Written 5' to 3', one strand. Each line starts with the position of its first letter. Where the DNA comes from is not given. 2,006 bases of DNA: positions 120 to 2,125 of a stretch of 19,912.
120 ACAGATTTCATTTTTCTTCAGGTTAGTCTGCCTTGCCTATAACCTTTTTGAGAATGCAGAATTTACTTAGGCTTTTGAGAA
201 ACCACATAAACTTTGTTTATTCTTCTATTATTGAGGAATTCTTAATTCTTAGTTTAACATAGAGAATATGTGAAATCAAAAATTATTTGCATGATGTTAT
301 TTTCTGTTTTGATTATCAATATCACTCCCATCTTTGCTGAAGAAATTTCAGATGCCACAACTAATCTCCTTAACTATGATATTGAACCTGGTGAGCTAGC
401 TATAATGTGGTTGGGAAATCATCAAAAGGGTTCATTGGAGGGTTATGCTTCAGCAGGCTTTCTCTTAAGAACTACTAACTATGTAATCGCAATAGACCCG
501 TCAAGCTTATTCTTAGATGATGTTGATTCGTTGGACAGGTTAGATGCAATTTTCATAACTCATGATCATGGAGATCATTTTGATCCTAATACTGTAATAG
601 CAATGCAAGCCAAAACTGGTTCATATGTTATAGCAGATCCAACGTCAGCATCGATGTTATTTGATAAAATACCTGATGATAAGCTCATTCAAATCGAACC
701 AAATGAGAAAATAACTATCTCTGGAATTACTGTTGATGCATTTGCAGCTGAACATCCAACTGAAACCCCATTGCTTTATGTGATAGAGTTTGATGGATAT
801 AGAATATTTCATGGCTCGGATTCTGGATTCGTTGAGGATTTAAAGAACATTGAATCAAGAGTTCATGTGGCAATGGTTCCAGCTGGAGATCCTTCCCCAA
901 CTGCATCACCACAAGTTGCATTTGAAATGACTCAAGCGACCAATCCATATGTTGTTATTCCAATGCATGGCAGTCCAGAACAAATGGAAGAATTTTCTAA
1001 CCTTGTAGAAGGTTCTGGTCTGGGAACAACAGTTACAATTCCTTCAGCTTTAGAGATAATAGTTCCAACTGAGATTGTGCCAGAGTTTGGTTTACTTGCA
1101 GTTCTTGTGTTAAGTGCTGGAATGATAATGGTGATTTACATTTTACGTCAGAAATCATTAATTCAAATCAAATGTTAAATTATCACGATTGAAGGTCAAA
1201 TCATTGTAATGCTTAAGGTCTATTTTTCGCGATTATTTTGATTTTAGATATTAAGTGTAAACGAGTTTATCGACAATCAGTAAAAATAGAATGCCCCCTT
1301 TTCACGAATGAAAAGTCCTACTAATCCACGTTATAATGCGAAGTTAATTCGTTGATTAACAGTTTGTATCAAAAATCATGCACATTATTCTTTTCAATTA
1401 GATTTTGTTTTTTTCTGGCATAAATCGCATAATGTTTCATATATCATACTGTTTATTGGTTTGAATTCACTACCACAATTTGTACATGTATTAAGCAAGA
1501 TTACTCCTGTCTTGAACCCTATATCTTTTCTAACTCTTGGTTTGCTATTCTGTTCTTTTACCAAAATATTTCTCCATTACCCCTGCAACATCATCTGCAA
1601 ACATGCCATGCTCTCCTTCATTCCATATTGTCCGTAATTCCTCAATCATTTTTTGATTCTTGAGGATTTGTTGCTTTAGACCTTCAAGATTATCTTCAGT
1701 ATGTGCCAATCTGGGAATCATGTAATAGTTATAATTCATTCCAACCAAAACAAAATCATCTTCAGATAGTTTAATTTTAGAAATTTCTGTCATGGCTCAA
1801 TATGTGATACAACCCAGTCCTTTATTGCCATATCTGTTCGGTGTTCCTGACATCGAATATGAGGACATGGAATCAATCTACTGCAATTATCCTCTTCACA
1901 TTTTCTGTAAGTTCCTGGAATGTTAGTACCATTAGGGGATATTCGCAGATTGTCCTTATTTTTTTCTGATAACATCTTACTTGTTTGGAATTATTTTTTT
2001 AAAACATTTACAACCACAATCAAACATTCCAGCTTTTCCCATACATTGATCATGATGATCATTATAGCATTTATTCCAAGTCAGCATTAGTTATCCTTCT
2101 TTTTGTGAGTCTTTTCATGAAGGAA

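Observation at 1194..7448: Integrase island with three att-like sites: possible tandem of a mini-element lacking an integrase and a full element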

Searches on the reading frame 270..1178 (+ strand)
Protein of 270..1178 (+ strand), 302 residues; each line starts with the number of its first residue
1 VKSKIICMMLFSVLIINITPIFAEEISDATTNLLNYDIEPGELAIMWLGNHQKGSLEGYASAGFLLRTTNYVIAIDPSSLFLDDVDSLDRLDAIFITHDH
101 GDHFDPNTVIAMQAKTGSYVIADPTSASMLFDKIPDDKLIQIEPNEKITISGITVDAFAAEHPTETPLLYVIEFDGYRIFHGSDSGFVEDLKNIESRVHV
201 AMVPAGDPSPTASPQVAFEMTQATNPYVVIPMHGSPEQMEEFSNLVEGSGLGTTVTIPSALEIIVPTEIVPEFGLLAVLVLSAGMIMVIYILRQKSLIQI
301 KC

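Call 7: search_protein_families(library=pfam, proteins=[window:270-1178:+], max_evalue=0.1)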
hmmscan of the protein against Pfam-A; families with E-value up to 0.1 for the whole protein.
window:270-1178:+ (302 aa): 5 families
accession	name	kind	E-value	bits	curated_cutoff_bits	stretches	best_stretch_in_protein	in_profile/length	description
PF13483.12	Lactamase_B_3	-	6.2e-16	59.2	24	1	60-233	6-160/160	Beta-lactamase superfamily domain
PF12706.13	Lactamase_B_2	-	6.7e-15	55.7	27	1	84-233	24-199/200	Beta-lactamase superfamily domain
PF00753.33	Lactamase_B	-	2.5e-05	24.7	22.7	1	88-231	41-194/196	Metallo-beta-lactamase superfamily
PF07521.17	RMMBL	-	0.0076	16.7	21.6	1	222-257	29-62/63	Zn-dependent metallo-hydrolase RNA specificity domain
PF00227.31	Proteasome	-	0.07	13.2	22.4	0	107-159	5-59/189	Proteasome subunit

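Call 11: find_encoding_contigs(protein=window:270-1178:+, flank=10000, max_places=10)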
Protein window:270-1178:+ (302 aa): 2 contigs read that carry it; 2 places shown.
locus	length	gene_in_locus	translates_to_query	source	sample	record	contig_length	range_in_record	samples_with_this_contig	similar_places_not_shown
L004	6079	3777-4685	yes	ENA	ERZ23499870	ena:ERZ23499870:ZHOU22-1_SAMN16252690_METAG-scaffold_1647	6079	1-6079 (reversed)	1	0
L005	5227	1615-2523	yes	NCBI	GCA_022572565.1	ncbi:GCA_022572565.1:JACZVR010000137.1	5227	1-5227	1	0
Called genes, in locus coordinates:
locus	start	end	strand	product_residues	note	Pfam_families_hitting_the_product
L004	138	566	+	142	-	-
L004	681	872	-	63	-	-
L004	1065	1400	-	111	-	-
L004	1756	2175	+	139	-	PF00903:Glyoxalase, PF12681:Glyoxalase_2 (weak)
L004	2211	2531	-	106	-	-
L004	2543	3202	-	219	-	PF12705:PDDEXK_1 (weak)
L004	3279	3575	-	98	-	PF00581:Rhodanese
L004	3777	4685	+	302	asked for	PF13483:Lactamase_B_3, PF12706:Lactamase_B_2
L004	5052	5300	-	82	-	-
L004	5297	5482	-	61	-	-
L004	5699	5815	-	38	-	-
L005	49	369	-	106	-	-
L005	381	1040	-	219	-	PF12705:PDDEXK_1 (weak)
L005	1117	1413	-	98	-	PF00581:Rhodanese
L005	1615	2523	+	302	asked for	PF13483:Lactamase_B_3, PF12706:Lactamase_B_2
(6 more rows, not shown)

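Call 18: find_related_loci(query=window:270-1178:+, collection=genome_contigs, flank=10000)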
Query window:270-1178:+ (302 aa) in genome_contigs; peptide patterns used: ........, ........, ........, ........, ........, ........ (x = any residue, [..] = any of these).
99 stretches matched a pattern; 34 encode a relative of the query (tblastn E <= 1e-3); 34 distinct loci.
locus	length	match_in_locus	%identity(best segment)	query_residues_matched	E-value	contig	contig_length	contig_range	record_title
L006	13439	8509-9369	80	14-300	4e-157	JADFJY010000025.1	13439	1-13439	MAG: Thaumarchaeota archaeon isolate B44T3L14 B44T3L14_NODE3199, whole genome shotgun sequence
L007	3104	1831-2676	82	20-301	2e-152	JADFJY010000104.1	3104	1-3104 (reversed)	MAG: Thaumarchaeota archaeon isolate B44T3L14 B44T3L14_NODE40302, whole genome shotgun sequence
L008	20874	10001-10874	84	6-298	5e-139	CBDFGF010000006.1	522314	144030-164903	MAG: Nitrosopumilus sp. isolate a36a2841-119c-4c6a-b68b-3669e44482b6 genome assembly, contig: contig_6, whole genome sho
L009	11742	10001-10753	73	19-267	6e-119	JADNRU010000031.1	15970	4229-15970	MAG: Nitrosopumilales archaeon isolate NPMR_NP_delta_1 NPMRD1C00031, whole genome shotgun sequence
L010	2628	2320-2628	82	13-115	4e-53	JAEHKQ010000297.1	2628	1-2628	MAG: Nitrosopumilales archaeon isolate NPMR_NP_theta_2 NPMRTH2C00298, whole genome shotgun sequence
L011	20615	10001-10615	28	43-259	5e-18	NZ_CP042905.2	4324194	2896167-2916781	Promethearchaeum syntrophicum strain MK-D1 chromosome, complete genome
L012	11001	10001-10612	28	42-257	1e-17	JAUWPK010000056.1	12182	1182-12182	MAG: Promethearchaeum sp. isolate CSMAG_2474 CSMAG_2474_k141_1051974_length_12182_cov_7.0000, whole genome shotgun seque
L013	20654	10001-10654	27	60-234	2e-13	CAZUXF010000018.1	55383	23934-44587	MAG TPA_asm: uncultured Anaerolinea sp. isolate SRP302447_co2_48 genome assembly, contig: NODE_1680_length_55383_cov_9.7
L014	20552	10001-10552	26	72-251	1e-12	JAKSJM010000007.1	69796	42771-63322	MAG: Bacteroidales bacterium isolate Horse_feces47 MAG047_7, whole genome shotgun sequence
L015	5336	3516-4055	29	72-246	9e-12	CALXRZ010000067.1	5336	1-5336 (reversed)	MAG: uncultured Clostridia bacterium isolate BRZ_HM__bin72 genome assembly, contig: BRZ_HM__NODE_13137_length_5336_cov_1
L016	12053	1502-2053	26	72-251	8e-12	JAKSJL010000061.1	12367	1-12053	MAG: Bacteroidales bacterium isolate Horse_feces46 MAG046_61, whole genome shotgun sequence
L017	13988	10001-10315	33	91-190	2e-8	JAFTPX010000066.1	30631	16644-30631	MAG: Clostridia bacterium isolate RGIG4042 Roe_deer_Cecum-5__c577500, whole genome shotgun sequence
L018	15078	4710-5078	28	86-205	2e-7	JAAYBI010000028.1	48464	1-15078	MAG: Clostridiaceae bacterium isolate AS06rmzACSIP_271 122131_AS06, whole genome shotgun sequence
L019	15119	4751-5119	28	86-205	5e-7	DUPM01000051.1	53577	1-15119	MAG TPA_asm: Clostridiaceae bacterium isolate AS08sgBPME_309 89521_AS08, whole genome shotgun sequence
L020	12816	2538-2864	32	88-190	6e-7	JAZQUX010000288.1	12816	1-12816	MAG: Eubacteriales bacterium isolate T1900045178_TC20190174.MAGScoT_cleanbin_000013 SGB_5210_k141_3538204, whole genome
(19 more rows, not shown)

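Call 81: search_protein_families(library=padloc, proteins=[window:270-1178:+], max_evalue=0.01)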
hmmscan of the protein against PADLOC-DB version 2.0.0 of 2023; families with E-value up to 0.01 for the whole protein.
window:270-1178:+ (302 aa): 0 families

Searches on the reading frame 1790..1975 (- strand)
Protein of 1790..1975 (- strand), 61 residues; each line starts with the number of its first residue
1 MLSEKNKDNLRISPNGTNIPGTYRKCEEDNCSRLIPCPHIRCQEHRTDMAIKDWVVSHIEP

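Call 7: search_protein_families(library=pfam, proteins=[window:1790-1975:-], max_evalue=0.1)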
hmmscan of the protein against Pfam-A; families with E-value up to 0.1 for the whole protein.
window:1790-1975:- (61 aa): 0 families

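Call 8: search_protein_families(library=phrogs, proteins=[window:1790-1975:-], max_evalue=0.1)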
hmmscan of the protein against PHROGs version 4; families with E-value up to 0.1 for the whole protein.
window:1790-1975:- (61 aa): 1 family
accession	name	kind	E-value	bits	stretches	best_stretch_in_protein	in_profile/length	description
phrog_144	-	DNA, RNA and nucleotide metabolism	0.013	16.2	1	13-48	12-47/175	HNH endonuclease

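Call 81: search_protein_families(library=padloc, proteins=[window:1790-1975:-], max_evalue=0.01)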
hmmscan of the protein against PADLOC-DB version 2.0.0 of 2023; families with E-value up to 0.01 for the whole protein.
window:1790-1975:- (61 aa): 0 families
